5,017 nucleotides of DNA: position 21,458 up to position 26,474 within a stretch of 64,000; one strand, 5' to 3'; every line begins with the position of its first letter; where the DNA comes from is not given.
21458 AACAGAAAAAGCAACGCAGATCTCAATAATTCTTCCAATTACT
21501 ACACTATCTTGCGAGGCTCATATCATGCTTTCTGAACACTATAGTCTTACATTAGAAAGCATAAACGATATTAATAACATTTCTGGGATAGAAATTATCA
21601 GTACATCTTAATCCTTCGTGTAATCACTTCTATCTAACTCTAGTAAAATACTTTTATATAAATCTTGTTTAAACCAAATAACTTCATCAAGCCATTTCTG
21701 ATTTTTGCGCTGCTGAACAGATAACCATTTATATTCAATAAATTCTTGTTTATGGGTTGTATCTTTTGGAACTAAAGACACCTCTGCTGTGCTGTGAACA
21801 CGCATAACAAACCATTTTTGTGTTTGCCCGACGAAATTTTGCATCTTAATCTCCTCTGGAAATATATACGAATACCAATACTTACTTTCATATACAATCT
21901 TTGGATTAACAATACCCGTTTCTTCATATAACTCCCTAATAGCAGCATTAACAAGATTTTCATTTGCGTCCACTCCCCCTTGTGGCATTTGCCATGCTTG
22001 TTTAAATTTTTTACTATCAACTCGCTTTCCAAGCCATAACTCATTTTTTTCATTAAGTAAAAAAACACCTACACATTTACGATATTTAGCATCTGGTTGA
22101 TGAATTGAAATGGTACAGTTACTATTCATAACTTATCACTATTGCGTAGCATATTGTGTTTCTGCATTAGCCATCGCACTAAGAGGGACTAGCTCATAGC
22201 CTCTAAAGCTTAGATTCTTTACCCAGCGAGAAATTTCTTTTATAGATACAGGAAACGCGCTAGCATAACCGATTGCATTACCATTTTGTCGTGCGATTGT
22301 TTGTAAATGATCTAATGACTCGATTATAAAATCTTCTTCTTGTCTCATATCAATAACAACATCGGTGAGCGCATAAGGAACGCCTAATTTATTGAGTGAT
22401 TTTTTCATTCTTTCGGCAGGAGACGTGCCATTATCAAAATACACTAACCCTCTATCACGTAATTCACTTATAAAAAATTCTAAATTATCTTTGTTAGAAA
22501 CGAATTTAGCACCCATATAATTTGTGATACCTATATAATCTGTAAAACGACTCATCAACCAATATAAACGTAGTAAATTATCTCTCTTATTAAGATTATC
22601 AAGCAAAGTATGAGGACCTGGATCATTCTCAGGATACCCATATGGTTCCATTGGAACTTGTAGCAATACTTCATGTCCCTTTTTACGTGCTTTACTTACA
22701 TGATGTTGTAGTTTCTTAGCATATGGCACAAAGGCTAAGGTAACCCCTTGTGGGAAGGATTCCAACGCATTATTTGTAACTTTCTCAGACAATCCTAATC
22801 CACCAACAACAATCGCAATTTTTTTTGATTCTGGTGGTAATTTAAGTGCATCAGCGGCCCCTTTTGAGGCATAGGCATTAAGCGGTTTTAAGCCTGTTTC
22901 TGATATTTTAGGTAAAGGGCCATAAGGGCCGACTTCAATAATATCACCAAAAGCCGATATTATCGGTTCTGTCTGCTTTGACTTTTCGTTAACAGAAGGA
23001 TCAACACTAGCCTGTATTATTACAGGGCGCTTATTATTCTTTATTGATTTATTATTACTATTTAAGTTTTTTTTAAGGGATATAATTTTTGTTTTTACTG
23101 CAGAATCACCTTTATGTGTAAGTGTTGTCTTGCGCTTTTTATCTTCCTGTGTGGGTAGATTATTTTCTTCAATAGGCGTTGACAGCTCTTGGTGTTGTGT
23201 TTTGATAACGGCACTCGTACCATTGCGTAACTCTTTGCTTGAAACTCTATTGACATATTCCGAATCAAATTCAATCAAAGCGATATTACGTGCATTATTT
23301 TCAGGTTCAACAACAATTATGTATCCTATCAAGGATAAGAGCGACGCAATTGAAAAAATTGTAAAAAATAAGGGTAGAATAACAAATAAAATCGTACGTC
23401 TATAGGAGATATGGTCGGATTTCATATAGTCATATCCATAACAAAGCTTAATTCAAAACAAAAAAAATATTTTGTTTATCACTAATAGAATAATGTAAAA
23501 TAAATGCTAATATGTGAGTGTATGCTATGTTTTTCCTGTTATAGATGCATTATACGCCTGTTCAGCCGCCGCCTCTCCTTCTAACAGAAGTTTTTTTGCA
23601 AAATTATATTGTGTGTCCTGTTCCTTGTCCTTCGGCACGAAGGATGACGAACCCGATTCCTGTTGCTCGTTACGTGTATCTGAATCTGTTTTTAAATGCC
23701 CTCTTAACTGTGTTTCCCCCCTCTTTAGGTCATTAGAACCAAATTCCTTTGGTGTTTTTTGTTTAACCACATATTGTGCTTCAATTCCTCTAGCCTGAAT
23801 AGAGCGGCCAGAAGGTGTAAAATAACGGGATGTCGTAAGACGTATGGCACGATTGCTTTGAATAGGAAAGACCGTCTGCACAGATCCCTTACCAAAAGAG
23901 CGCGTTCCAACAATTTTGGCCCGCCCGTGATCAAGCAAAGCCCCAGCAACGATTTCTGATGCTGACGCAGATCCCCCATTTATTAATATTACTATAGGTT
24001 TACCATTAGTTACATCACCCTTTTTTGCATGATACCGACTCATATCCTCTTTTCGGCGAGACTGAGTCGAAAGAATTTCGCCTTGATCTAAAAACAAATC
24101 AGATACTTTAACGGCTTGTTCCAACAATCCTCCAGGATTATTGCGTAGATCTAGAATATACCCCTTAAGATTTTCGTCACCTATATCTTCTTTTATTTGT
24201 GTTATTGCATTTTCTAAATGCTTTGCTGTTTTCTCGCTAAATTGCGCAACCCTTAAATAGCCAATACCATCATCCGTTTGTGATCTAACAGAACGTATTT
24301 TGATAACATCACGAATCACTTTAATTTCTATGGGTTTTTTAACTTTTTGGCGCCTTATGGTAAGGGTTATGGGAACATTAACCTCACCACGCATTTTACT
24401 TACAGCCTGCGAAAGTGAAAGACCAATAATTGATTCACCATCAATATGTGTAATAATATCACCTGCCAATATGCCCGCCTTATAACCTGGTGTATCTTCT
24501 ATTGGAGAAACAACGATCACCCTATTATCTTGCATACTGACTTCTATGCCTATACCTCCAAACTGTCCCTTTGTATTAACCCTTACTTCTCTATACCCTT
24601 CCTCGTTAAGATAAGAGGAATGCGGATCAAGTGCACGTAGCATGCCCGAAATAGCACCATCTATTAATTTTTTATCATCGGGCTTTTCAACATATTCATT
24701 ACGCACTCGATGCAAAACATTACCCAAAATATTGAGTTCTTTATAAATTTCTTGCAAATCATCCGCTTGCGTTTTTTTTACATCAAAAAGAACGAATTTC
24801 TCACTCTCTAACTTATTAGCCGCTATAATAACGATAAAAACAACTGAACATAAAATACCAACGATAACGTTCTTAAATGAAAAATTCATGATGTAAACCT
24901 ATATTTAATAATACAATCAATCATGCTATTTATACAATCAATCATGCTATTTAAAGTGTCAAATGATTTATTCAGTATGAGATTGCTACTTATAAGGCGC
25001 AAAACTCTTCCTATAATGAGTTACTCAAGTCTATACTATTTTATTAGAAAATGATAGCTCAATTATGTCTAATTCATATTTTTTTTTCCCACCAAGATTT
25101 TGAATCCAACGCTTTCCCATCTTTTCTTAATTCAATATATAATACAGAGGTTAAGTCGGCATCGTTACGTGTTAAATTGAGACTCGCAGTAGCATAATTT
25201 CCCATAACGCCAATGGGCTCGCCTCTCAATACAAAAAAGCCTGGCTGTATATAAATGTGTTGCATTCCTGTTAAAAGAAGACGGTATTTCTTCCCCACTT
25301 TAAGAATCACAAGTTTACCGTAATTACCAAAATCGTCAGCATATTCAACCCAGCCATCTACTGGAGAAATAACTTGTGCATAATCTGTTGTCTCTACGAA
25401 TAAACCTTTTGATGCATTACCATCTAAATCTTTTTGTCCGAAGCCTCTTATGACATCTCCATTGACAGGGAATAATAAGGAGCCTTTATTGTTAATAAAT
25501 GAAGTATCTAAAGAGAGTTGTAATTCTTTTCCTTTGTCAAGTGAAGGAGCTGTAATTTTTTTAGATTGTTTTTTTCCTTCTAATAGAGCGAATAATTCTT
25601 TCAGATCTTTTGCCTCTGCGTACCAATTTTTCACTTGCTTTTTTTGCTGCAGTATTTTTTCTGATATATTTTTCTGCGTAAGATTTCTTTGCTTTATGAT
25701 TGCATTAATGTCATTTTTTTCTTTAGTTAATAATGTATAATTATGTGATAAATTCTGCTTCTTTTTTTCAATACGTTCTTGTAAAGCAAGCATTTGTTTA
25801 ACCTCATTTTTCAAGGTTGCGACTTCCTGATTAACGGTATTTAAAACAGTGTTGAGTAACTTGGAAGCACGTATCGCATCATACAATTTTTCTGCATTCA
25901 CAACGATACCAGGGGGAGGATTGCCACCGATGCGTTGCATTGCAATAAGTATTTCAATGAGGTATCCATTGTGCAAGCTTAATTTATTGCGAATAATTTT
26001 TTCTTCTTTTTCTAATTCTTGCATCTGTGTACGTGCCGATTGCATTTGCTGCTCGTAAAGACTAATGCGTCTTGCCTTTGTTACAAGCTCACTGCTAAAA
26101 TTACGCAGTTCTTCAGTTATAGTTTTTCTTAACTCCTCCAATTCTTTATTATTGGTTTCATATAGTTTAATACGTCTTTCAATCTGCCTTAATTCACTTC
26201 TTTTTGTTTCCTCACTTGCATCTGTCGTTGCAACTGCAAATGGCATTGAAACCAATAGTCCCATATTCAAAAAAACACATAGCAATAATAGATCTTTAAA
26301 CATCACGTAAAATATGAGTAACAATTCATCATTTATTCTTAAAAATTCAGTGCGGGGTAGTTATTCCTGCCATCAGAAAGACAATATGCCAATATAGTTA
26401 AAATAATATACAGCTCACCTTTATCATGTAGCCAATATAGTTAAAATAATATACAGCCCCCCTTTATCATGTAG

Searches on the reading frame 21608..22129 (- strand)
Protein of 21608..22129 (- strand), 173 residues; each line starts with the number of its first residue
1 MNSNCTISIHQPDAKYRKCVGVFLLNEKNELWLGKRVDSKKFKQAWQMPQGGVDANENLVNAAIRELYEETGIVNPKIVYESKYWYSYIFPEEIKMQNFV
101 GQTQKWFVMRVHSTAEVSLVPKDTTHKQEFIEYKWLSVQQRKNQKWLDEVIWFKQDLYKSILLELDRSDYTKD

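Call 56: find_encoding_contigs(protein=window:21608-22129:-, flank=6000, max_places=10)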
Protein window:21608-22129:- (173 aa): no gene with exactly this product is on record in the collection.

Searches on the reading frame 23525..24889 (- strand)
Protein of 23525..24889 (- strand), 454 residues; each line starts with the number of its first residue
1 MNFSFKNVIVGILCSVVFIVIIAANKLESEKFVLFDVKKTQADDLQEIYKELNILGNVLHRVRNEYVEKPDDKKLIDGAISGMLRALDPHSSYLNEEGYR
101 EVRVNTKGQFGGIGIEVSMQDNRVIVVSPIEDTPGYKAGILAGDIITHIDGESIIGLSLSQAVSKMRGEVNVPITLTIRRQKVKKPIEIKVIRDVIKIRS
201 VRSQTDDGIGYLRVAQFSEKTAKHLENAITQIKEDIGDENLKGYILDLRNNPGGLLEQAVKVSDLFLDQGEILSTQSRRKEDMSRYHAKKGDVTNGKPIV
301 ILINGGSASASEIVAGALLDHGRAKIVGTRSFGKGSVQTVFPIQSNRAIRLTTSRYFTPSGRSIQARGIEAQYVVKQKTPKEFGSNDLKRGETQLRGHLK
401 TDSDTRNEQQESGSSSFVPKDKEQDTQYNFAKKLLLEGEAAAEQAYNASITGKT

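Call 8: search_protein_families(library=ncbifam, proteins=[window:23525-24889:-])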
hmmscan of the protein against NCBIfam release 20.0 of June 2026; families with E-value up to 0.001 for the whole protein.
window:23525-24889:- (454 aa): 13 families
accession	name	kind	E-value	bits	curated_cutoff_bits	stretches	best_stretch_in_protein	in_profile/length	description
TIGR03900.1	prc_long_Delta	hypoth_equivalog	4.4e-104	349.3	660.95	1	38-429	66-465/973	MXAN_5808 family serine peptidase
TIGR00225.1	prc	subfamily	7.3e-100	334.3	218.6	1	63-385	1-325/335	C-terminal processing peptidase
NF052377.1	lmo1851_S41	exception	1.3e-89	301.1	725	1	16-377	12-369/468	lmo1851 family serine protease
NF045590.1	Cterm_S41_CtpC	exception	2.2e-88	296.8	665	1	58-377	61-380/418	carboxyl-terminal processing protease CtpC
NF045588.1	Cterm_S41_CtpA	exception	1.9e-81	274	625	1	56-379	54-380/401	carboxyl-terminal processing protease CtpA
NF045589.1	Cterm_S41_CtpB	exception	1.8e-74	250.9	633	1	79-375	84-380/416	carboxyl-terminal processing protease CtpB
NF045591.1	Cterm_S41_CtpZ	exception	3.4e-70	236.8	525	1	49-387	46-386/403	carboxyl-terminal processing protease CtpZ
NF051464.1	tail_spec_CT441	exception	1e-60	206.2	700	1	68-403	204-547/645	tail-specific protease Tsp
NF008388.1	PRK11186.1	exception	6.7e-35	120.6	825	1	74-369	209-520/663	carboxy terminal-processing peptidase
NF058627.1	S41_Gfo1087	equivalog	6.4e-13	48.4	455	1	125-336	136-368/489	GFO_1087 family putative carboxy terminal peptidase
NF033424.1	chlamy_CPAF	equivalog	1.2e-09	37.4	250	1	295-369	455-532/564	protease-like activity factor CPAF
TIGR02037.1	degP_htrA_DO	subfamily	2.4e-06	26.8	416.2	1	124-225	261-361/434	Do family serine endopeptidase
NF041521.1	HhoA_HhoB_HtrA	equivalog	9.8e-06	25.1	450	1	120-191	261-331/335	HhoA/HhoB/HtrA family serine endopeptidase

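Call 11: find_encoding_contigs(protein=window:23525-24889:-, flank=10000, max_places=10)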
Protein window:23525-24889:- (454 aa): 1 contig read that carries it; 1 place shown.
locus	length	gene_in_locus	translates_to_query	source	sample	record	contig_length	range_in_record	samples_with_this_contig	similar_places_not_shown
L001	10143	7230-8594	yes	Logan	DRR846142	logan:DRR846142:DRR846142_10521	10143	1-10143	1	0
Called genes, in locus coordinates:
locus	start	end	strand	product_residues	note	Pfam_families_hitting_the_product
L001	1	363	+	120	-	?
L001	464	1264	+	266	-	PF01817:CM_2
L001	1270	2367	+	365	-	PF00155:Aminotran_1_2, PF00266:Aminotran_5 (weak), PF01041:DegT_DnrJ_EryC1 (weak)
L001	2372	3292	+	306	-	PF03446:NAD_binding_2 (weak), PF03807:F420_oxidored, PF02153:PDH_N, PF20463:PDH_C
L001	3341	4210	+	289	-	PF02737:3HCDH_N, PF00725:3HCDH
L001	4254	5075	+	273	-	PF01061:ABC2_membrane (weak)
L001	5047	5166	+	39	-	-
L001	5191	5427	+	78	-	-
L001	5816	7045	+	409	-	PF01551:Peptidase_M23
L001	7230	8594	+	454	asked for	PF22694:CtpB_N-like, PF00595:PDZ, PF13180:PDZ_2, PF17820:PDZ_6, PF03572:Peptidase_S41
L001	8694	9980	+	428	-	PF04748:Polysacc_deac_2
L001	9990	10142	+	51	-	?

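Call 17: list_cluster_members(proteins=[P0001, window:23525-24889:-])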
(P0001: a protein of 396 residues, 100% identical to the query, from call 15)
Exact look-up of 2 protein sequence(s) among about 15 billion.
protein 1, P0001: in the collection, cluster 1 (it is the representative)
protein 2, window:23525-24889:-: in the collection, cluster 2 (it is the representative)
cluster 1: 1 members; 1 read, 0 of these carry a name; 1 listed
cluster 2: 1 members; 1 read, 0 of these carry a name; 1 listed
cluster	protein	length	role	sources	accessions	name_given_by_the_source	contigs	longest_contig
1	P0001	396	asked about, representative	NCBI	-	-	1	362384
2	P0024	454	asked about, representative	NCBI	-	-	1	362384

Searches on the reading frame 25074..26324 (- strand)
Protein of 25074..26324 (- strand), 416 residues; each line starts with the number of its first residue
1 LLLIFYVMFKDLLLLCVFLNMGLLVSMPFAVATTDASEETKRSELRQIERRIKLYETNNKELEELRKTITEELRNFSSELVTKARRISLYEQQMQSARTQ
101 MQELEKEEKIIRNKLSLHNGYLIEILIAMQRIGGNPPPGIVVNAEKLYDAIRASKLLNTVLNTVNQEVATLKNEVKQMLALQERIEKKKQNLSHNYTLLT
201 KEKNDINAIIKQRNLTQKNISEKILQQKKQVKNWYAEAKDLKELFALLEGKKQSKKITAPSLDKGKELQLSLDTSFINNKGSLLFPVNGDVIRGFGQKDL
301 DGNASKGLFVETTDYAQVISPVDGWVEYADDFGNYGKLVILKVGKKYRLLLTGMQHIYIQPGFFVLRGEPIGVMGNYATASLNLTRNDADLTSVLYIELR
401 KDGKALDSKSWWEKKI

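Call 8: search_protein_families(library=ncbifam, proteins=[window:25074-26324:-])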
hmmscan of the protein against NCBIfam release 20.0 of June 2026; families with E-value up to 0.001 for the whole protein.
window:25074-26324:- (416 aa): 3 families
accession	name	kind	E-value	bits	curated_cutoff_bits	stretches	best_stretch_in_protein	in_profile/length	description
NF008644.1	PRK11637.1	equivalog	3.8e-09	36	270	1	279-412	260-383/385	murein hydrolase activator EnvC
NF052336.1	PdgHdaseHSB100310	equivalog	0.00012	21.5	500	1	282-379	34-131/316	peptidoglycan hydrolase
NF050804.1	CellDivDipMCaul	equivalog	0.00035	19.5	900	1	279-375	503-599/634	cell division endopeptidase DipM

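Call 15: find_homologous_proteins(query=window:25074-26303:-)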
Query window:25074-26303:- (409 aa): 23 proteins with E <= 0.001 among 8000 candidates.
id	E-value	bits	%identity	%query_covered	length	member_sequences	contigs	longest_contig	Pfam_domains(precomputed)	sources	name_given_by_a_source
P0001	2.1e-251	852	100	97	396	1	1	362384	PF01551.30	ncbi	-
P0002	1.2e-44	171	30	98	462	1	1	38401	PF01551.30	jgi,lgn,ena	-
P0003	4.0e-41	160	31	84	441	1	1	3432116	PF11932.14,PF01551.30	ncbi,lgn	ncbi:COG4942 Membrane-bound metallopeptidase [Rhabdaerophilaceae bacterium]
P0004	6.9e-39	152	26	91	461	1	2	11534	PF01551.30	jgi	jgi:septal ring factor EnvC (AmiA/AmiB activator)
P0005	2.2e-33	134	28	97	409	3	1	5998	PF01551.30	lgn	-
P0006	6.0e-31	126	29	85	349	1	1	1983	PF01551.30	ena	-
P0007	1.3e-30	125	29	84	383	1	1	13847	PF01551.30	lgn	-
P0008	1.9e-30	125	26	96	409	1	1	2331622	PF01551.30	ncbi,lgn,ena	-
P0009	6.7e-30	123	26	97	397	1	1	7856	PF01551.30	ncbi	-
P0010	3.8e-29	120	28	87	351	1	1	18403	PF01551.30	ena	-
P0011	9.3e-27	113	27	99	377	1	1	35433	PF01551.30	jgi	jgi:septal ring factor EnvC (AmiA/AmiB activator)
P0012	1.5e-26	112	26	96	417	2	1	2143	PF01551.30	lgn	-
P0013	2.2e-26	111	27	86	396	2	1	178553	PF01551.30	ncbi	-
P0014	4.2e-25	107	24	91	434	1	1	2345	PF01551.30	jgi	jgi:septal ring factor EnvC (AmiA/AmiB activator)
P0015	2.3e-21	95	28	78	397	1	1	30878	PF01551.30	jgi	jgi:septal ring factor EnvC (AmiA/AmiB activator)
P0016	2.8e-21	95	29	67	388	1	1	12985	PF01551.30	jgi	-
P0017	7.8e-10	57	34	32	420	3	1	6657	PF01551.30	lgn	-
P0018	2.9e-9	55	25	72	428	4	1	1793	PF01551.30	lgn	-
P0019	7.3e-9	54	22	77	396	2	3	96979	PF01551.30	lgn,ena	-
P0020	1.4e-7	49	24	72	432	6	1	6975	PF01551.30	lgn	-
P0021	3.1e-5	42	30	37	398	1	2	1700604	PF01551.30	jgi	jgi:septal ring factor EnvC (AmiA/AmiB activator)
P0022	1.2e-4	40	21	89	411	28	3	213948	PF01551.30,PF24568.2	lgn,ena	-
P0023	2.4e-4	39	21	89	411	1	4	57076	PF01551.30,PF24568.2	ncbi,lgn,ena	-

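Call 16: find_encoding_contigs(protein=P0001, flank=3000, max_places=10)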
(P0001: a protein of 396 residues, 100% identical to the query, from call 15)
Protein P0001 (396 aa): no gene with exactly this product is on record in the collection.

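Call 18: find_encoding_contigs(protein=window:25074-26303:-, flank=3000, max_places=10)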
Protein window:25074-26303:- (409 aa): 1 contig read that carries it; 1 place shown.
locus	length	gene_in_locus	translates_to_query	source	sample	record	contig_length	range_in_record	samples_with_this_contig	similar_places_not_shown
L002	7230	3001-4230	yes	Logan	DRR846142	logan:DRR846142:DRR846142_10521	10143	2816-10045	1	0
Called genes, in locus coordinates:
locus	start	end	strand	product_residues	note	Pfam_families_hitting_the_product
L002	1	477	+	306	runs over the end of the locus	PF03446:NAD_binding_2 (weak), PF03807:F420_oxidored, PF02153:PDH_N, PF20463:PDH_C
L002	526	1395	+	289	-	PF02737:3HCDH_N, PF00725:3HCDH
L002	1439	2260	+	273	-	PF01061:ABC2_membrane (weak)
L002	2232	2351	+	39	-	-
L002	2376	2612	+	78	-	-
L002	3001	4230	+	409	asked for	PF01551:Peptidase_M23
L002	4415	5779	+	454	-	PF22694:CtpB_N-like, PF00595:PDZ, PF13180:PDZ_2, PF17820:PDZ_6, PF03572:Peptidase_S41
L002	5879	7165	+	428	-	PF04748:Polysacc_deac_2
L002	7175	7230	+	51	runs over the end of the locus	?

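Call 32: find_encoding_contigs(protein=P0003, flank=4000, max_places=2)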
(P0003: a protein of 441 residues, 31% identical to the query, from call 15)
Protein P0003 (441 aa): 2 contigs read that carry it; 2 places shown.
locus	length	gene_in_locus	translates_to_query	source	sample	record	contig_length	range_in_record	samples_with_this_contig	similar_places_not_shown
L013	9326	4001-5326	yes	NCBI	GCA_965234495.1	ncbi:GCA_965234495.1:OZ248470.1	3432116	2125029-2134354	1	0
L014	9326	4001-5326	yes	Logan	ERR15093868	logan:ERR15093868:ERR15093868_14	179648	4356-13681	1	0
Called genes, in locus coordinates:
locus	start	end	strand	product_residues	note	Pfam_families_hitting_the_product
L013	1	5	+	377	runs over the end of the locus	PF00696:AA_kinase, PF01472:PUA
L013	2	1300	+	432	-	PF00171:Aldedh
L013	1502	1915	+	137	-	PF01467:CTP_transf_like (weak)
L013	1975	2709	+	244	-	PF06748:DUF1217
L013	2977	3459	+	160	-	PF02410:RsfS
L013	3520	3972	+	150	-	PF02590:SPOUT_MTase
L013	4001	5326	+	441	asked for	PF11932:DUF3450 (faint), PF01551:Peptidase_M23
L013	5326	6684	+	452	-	PF22694:CtpB_N-like, PF00595:PDZ, PF13180:PDZ_2, PF17820:PDZ_6, PF03572:Peptidase_S41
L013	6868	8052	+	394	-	PF04748:Polysacc_deac_2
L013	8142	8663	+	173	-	PF00293:NUDIX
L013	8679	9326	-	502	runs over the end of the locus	PF04851:ResIII (weak), PF00270:DEAD, PF00271:Helicase_C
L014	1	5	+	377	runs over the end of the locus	PF00696:AA_kinase, PF01472:PUA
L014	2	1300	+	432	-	PF00171:Aldedh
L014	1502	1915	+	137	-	PF01467:CTP_transf_like (weak)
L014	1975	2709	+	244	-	PF06748:DUF1217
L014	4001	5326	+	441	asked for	PF11932:DUF3450 (faint), PF01551:Peptidase_M23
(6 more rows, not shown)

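Call 33: find_encoding_contigs(protein=P0008, flank=4000, max_places=2)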
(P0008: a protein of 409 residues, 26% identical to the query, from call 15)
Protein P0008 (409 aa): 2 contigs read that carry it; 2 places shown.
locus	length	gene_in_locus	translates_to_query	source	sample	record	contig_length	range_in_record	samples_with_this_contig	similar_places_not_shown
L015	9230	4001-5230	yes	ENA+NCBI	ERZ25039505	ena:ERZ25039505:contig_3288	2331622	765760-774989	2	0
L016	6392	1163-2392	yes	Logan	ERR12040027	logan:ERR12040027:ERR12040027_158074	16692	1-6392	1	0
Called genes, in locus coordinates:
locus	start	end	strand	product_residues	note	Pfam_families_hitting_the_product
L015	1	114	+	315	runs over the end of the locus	PF02326:YMF19, PF00430:ATP-synt_B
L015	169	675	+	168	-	PF00430:ATP-synt_B, PF05405:Mt_ATP-synt_B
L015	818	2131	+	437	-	PF00171:Aldedh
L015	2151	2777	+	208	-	PF01467:CTP_transf_like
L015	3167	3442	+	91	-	PF02410:RsfS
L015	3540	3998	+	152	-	PF02590:SPOUT_MTase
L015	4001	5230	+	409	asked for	PF01551:Peptidase_M23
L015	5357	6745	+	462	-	PF22694:CtpB_N-like, PF00595:PDZ (weak), PF13180:PDZ_2, PF17820:PDZ_6, PF03572:Peptidase_S41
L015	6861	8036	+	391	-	PF04748:Polysacc_deac_2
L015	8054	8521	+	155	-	PF00293:NUDIX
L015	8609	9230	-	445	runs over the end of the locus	PF04052:TolB_N, PF00930:DPPIV_N (faint), PF26550:Tricorn_2nd (weak), PF26549:Tricorn_N, PF07676:PD40 (weak), PF26550:Tricorn_2nd, PF26549:Tricorn_N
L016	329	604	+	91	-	PF02410:RsfS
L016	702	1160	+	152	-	PF02590:SPOUT_MTase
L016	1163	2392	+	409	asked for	PF01551:Peptidase_M23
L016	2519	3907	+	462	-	PF22694:CtpB_N-like, PF00595:PDZ (weak), PF13180:PDZ_2, PF17820:PDZ_6, PF03572:Peptidase_S41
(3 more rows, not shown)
